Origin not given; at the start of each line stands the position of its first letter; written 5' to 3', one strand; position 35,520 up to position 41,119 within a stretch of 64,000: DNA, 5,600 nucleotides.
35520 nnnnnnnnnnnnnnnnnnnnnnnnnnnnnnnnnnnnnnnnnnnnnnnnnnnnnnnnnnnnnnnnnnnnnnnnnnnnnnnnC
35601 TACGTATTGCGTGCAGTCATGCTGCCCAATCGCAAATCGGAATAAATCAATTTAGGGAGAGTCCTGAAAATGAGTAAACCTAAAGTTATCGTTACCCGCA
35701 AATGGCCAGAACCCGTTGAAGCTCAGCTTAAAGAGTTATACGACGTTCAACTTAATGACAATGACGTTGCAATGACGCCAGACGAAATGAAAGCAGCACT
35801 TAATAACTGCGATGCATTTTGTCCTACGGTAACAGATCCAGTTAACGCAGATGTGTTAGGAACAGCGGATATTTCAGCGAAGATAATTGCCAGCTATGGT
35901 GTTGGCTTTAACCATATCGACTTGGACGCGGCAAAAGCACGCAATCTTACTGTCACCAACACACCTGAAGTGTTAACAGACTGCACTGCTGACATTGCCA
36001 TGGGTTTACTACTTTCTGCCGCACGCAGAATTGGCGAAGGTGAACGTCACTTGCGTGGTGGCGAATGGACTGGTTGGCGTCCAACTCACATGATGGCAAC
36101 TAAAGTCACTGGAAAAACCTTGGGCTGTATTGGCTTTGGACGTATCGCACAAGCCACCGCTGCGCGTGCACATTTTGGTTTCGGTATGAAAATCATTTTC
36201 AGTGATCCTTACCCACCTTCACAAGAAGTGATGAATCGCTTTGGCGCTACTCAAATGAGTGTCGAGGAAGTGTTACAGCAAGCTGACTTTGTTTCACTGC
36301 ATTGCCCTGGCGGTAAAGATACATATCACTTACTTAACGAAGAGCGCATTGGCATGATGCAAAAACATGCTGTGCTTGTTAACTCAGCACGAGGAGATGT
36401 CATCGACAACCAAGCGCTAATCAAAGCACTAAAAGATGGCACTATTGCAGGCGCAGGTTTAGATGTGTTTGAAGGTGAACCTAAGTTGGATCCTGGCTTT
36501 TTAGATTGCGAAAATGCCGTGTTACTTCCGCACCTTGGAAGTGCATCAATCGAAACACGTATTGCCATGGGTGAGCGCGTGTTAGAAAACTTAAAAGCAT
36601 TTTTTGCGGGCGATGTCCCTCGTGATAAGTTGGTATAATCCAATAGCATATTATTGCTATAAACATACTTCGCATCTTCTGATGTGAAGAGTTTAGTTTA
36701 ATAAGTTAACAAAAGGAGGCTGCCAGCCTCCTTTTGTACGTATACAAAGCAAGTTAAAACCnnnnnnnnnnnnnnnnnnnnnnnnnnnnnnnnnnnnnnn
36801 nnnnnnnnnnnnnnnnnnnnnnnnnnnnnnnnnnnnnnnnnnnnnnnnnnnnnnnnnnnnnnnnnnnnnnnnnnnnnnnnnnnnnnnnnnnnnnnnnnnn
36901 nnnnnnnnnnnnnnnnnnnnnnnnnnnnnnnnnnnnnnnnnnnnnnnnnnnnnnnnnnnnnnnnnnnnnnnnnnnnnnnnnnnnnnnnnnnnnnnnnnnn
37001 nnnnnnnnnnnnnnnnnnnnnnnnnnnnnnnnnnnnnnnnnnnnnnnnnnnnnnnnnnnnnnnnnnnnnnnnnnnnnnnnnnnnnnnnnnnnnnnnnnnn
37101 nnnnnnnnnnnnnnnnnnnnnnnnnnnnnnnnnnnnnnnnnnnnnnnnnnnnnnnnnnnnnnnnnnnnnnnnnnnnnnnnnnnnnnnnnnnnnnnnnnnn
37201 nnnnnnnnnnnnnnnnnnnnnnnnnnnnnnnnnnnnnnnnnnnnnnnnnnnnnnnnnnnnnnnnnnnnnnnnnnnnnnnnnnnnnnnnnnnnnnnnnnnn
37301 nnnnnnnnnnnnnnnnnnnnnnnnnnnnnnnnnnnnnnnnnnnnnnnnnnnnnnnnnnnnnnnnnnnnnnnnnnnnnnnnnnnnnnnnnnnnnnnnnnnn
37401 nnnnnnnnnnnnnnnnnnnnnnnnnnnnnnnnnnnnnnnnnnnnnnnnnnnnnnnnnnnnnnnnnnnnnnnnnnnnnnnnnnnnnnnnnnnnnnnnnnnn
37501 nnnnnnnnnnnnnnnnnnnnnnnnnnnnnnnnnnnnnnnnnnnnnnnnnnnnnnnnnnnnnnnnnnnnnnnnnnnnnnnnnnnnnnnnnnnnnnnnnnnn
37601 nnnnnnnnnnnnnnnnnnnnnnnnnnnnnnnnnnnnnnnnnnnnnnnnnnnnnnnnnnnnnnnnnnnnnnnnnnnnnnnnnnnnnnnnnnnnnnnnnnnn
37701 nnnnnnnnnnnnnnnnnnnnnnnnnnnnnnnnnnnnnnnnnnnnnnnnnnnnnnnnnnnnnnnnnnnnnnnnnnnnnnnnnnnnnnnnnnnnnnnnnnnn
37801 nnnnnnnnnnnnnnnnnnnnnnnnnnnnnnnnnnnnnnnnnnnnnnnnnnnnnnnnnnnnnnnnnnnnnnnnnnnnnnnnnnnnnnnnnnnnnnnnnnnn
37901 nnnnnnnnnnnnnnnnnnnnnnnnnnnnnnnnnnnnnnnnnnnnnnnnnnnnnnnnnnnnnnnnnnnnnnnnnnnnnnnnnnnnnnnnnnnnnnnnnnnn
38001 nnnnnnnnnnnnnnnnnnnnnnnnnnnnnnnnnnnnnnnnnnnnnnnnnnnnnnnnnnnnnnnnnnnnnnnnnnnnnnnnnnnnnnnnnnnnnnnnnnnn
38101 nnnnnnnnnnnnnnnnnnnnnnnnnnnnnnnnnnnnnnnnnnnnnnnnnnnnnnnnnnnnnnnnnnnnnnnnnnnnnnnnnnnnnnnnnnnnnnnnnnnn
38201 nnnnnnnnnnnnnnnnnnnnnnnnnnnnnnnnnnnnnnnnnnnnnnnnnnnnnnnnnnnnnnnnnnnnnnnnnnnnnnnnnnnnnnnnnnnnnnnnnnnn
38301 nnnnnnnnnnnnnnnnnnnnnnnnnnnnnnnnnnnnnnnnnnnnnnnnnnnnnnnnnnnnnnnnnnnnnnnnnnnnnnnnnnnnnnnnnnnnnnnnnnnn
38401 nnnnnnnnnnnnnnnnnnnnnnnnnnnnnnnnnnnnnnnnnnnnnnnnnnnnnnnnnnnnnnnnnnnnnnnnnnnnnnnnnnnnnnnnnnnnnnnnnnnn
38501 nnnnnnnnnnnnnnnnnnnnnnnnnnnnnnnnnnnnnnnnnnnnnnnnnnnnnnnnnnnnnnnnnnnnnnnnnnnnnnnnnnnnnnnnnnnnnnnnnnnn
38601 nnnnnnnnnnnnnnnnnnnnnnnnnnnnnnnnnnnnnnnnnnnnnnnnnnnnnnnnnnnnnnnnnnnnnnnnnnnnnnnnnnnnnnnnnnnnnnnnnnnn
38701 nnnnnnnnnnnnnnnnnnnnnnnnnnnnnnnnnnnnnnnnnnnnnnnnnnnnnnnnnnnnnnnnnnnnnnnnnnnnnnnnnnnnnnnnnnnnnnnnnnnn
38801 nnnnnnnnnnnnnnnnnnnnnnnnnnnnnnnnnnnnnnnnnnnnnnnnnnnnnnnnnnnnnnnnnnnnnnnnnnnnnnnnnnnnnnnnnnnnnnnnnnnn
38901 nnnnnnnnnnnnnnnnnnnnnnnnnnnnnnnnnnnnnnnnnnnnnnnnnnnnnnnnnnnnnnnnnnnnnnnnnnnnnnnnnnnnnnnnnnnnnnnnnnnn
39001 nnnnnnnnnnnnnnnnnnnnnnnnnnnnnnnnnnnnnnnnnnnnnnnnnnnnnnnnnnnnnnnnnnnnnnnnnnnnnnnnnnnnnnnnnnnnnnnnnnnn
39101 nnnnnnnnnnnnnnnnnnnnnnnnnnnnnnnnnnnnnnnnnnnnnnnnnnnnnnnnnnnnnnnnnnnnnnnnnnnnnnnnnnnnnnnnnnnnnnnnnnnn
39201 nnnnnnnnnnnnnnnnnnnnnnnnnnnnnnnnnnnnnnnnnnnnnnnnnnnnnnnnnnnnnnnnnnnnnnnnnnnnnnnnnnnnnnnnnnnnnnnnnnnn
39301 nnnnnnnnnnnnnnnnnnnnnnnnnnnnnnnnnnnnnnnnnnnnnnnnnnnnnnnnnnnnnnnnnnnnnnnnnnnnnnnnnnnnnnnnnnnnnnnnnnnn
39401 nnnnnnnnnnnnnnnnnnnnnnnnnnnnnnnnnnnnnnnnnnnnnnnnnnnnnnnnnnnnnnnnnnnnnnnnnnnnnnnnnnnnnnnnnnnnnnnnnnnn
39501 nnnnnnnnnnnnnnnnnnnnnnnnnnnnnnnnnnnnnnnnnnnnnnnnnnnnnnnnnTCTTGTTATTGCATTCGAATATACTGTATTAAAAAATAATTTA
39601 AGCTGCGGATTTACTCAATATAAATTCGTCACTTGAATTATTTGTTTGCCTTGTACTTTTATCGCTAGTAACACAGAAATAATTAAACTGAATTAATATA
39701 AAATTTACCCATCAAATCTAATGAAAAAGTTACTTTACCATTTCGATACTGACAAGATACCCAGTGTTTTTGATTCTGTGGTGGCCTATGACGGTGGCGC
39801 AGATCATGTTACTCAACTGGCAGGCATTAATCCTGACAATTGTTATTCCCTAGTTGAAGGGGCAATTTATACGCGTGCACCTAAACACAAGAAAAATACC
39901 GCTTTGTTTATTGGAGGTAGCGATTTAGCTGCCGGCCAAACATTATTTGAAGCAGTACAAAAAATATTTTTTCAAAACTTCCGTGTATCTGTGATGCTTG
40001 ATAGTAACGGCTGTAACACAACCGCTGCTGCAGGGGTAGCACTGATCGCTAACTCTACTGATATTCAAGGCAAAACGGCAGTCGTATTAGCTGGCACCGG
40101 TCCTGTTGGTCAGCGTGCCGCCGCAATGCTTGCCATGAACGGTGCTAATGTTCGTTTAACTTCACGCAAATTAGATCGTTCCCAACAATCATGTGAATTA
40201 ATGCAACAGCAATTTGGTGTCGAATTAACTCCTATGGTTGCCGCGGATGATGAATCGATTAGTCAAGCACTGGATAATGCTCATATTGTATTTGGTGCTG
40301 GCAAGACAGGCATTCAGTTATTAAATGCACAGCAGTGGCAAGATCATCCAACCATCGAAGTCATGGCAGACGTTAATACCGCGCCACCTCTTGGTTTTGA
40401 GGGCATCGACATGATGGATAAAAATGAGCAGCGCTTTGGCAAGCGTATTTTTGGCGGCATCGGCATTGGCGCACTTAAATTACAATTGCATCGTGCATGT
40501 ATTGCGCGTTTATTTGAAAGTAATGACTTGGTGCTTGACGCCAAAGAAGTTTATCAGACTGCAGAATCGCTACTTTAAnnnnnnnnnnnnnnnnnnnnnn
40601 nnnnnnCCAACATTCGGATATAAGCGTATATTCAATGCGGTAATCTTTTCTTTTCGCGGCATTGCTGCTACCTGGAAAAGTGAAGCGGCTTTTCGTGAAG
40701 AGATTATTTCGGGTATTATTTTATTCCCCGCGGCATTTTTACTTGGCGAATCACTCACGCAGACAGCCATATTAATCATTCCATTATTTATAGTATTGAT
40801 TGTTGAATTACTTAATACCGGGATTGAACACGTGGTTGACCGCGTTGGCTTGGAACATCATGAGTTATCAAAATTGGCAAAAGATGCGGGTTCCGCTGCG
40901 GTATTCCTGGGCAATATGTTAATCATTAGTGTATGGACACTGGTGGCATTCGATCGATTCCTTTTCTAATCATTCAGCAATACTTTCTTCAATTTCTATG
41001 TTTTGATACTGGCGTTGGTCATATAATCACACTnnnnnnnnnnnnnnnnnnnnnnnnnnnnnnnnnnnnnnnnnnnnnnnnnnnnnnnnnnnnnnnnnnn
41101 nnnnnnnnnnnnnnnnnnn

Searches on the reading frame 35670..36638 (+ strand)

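Call 71: search_protein_families(library=pfam, proteins=[window:35670-36638:+], max_evalue=0.00001)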
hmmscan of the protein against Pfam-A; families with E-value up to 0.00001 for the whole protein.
window:35670-36638:+ (322 aa): 2 families
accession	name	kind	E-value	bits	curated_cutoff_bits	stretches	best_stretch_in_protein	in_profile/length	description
PF02826.25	2-Hacid_dh_C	-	6.9e-58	195.4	25.1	1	111-290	1-178/178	D-isomer specific 2-hydroxyacid dehydrogenase, NAD binding domain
PF00389.36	2-Hacid_dh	-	9.2e-27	93.8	24.6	1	8-319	3-131/134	D-isomer specific 2-hydroxyacid dehydrogenase, catalytic domain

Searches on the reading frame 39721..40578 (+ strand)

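Call 72: search_protein_families(library=pfam, proteins=[window:39721-40578:+], max_evalue=0.00001)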
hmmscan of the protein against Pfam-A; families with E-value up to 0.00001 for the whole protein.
window:39721-40578:+ (285 aa): 2 families
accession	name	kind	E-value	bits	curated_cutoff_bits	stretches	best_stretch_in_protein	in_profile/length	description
PF09176.16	Mpt_N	-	5.2e-30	103.9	27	1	16-96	1-81/81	Methylene-tetrahydromethanopterin dehydrogenase, N-terminal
PF05368.20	NmrA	-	5.1e-06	26.7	27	1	118-193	3-76/298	NmrA-like family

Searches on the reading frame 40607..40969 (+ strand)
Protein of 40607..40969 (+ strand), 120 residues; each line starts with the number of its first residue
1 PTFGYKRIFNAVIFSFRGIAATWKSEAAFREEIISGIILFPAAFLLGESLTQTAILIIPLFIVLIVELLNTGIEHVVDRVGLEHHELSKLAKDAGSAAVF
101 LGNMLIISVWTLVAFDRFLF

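Call 72: search_protein_families(library=pfam, proteins=[window:40607-40969:+], max_evalue=0.00001)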
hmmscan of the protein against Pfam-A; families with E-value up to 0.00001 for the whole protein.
window:40607-40969:+ (120 aa): 1 family
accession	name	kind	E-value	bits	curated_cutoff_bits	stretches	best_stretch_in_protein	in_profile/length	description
PF01219.24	DAGK_prokar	-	6e-30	103.5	22.3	1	14-113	2-101/102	Prokaryotic diacylglycerol kinase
